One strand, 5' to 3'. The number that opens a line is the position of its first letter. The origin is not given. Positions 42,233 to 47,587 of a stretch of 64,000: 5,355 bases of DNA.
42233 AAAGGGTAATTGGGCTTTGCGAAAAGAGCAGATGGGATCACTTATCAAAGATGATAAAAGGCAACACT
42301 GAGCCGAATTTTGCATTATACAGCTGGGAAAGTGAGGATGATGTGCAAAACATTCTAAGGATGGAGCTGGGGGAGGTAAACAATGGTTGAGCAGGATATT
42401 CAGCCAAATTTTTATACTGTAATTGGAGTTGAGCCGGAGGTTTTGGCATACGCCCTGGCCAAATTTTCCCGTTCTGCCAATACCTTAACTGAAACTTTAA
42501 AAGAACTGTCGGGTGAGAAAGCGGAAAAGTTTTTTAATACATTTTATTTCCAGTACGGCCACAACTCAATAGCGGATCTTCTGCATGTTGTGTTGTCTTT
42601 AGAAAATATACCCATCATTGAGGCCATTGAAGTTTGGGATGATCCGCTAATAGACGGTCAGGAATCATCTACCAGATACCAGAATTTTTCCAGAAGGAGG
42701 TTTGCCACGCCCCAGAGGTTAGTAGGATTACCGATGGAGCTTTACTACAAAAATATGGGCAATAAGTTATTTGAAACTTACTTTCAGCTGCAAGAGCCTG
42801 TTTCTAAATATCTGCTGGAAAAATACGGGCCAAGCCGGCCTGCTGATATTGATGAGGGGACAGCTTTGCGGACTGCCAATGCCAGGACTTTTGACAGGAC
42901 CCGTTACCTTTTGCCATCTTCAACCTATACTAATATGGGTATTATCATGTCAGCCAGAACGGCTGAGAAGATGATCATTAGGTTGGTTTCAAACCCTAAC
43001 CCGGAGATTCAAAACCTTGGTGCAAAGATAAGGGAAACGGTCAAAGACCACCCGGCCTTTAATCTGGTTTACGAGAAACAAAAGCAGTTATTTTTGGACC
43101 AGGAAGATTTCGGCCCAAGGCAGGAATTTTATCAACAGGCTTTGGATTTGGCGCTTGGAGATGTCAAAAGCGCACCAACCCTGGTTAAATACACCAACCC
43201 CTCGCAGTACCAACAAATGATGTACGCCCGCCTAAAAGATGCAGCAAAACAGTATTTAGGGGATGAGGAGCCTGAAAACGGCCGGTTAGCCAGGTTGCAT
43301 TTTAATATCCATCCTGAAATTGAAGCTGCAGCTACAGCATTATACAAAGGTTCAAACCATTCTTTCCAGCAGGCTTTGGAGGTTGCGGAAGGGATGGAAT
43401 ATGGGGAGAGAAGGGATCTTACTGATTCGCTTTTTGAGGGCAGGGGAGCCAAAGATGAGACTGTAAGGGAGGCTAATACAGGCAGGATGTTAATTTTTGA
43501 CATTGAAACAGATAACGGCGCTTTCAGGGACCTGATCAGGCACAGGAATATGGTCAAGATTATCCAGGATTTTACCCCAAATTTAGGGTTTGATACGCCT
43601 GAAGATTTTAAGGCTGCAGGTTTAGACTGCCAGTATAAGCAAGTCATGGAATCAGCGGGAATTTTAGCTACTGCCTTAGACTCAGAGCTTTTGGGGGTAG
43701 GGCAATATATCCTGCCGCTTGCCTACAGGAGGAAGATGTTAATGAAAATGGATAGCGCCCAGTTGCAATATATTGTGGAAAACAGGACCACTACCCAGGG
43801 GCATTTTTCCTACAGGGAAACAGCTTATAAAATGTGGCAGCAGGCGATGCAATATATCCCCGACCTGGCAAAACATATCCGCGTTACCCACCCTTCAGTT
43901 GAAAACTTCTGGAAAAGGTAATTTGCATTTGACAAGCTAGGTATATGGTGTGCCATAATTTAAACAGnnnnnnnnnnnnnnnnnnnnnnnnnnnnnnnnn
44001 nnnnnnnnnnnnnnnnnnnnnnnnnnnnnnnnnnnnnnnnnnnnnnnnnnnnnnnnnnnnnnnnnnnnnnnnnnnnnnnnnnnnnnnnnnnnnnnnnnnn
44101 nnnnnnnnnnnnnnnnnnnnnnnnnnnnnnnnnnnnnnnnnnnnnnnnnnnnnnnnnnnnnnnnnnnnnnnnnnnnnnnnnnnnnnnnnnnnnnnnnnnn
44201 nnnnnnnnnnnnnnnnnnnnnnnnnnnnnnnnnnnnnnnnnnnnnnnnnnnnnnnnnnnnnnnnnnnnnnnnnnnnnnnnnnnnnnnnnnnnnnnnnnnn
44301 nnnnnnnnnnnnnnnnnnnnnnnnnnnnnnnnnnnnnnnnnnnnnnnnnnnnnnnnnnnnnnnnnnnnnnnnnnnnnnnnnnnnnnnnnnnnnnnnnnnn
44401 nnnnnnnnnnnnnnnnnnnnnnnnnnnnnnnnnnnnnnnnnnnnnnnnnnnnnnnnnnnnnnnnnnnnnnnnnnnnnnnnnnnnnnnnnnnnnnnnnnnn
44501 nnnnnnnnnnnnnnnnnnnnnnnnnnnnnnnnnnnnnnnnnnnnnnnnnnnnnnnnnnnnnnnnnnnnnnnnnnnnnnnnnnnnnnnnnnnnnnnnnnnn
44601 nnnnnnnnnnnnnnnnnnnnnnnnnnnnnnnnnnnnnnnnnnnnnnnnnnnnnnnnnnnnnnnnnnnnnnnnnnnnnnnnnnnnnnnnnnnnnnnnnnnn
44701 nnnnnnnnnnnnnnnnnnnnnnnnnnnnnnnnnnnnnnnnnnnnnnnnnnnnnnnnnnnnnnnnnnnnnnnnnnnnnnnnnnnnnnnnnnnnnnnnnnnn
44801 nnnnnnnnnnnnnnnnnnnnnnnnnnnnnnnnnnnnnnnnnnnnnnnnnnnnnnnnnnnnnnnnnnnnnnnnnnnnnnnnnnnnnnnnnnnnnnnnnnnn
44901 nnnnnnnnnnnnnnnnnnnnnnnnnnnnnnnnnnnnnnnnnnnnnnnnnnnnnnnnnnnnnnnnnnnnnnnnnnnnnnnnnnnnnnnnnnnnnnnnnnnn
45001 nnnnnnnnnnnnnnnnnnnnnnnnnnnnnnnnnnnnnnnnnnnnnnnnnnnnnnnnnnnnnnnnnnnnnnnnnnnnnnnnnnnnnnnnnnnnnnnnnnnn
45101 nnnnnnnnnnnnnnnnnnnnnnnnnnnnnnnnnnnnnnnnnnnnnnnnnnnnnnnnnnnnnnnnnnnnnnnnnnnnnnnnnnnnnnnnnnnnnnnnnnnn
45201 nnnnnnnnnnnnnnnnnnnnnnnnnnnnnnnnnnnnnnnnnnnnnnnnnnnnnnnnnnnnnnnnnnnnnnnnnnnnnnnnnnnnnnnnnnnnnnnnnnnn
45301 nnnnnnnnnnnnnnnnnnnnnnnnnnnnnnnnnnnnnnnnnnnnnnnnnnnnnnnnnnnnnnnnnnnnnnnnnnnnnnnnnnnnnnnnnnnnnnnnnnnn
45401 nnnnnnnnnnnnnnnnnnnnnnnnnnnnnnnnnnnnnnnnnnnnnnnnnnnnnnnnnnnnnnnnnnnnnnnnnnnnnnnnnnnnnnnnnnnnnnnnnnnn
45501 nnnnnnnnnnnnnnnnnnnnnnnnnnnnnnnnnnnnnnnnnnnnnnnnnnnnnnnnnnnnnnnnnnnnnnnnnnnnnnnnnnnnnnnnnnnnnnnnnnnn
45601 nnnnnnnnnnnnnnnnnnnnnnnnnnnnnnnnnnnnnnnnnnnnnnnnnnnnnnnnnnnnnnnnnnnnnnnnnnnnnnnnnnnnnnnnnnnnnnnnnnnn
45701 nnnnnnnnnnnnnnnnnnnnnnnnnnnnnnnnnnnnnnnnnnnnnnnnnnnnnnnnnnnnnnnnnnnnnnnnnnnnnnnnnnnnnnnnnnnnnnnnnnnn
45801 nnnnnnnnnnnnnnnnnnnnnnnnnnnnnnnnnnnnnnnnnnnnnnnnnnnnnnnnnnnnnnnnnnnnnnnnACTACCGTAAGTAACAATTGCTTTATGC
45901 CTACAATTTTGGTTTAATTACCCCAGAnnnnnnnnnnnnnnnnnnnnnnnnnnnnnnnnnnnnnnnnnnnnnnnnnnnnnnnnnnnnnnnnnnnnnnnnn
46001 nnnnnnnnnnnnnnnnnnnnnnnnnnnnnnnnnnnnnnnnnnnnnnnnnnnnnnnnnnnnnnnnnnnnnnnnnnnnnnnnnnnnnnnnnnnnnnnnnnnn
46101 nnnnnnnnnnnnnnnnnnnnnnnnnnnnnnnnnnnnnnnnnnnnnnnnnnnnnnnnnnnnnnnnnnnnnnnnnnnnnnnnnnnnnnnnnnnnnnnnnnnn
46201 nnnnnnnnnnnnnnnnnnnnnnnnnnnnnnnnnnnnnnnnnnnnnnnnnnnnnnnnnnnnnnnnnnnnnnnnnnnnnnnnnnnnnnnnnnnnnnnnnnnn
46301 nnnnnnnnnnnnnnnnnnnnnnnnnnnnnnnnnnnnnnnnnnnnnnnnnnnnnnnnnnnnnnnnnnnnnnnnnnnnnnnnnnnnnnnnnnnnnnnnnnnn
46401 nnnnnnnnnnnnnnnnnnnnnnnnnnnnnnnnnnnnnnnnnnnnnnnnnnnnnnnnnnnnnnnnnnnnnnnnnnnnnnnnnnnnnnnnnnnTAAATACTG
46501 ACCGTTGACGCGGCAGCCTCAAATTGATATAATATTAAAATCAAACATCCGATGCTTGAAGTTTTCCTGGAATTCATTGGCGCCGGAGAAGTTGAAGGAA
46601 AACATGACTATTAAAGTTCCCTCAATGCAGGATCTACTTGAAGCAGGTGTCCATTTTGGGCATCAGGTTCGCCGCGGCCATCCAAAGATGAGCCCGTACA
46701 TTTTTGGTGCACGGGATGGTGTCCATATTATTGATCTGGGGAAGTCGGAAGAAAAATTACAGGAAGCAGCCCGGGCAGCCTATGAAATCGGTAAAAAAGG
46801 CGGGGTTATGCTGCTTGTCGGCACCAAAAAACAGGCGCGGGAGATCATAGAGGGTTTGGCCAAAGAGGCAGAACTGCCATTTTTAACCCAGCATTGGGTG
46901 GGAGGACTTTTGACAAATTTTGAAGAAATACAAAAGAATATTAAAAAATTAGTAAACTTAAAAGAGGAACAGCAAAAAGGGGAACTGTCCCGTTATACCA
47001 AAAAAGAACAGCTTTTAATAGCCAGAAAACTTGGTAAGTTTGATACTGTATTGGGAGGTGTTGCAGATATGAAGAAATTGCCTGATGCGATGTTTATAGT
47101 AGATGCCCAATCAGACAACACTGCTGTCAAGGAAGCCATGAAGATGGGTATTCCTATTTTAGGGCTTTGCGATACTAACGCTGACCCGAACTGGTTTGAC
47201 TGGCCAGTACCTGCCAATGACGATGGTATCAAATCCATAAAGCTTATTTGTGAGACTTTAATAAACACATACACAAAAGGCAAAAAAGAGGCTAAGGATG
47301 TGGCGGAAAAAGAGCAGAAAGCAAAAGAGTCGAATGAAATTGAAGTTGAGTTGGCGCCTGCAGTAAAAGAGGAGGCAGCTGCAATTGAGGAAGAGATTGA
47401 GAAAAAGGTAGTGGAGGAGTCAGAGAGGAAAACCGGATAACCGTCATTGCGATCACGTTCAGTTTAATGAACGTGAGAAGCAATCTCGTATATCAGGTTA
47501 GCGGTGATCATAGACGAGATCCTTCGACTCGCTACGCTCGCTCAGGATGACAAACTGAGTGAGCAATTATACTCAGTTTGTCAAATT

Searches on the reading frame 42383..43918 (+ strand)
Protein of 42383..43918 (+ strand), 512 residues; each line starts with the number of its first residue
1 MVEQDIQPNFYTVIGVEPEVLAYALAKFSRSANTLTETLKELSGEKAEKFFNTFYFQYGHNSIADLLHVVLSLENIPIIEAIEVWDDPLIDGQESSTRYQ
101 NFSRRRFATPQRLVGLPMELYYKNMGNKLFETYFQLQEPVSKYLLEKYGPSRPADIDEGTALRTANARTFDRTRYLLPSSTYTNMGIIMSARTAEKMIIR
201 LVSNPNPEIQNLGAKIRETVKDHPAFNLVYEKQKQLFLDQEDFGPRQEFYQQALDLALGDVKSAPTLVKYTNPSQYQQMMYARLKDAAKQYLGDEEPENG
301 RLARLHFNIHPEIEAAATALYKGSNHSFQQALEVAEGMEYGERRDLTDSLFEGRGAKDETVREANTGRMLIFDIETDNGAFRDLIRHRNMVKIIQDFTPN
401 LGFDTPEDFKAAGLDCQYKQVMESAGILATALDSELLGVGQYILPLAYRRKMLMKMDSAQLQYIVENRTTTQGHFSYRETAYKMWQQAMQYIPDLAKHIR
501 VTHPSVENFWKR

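Call 63: search_protein_families(library=pfam, proteins=[window:42383-43918:+], max_evalue=0.001)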
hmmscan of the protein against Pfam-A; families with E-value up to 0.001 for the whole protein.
window:42383-43918:+ (512 aa): 1 family
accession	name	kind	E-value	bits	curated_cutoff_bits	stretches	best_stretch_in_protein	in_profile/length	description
PF02511.20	Thy1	-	5.1e-25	88.8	24.8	2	17-222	8-187/191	Thymidylate synthase complementing protein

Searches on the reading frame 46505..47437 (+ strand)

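Call 63: search_protein_families(library=pfam, proteins=[window:46505-47437:+], max_evalue=0.001)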
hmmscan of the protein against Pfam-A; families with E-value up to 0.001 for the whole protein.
window:46505-47437:+ (311 aa): 1 family
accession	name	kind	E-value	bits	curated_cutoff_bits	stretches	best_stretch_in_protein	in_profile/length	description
PF00318.25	Ribosomal_S2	-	7.8e-78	261.1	26.1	1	44-259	1-216/216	Ribosomal protein S2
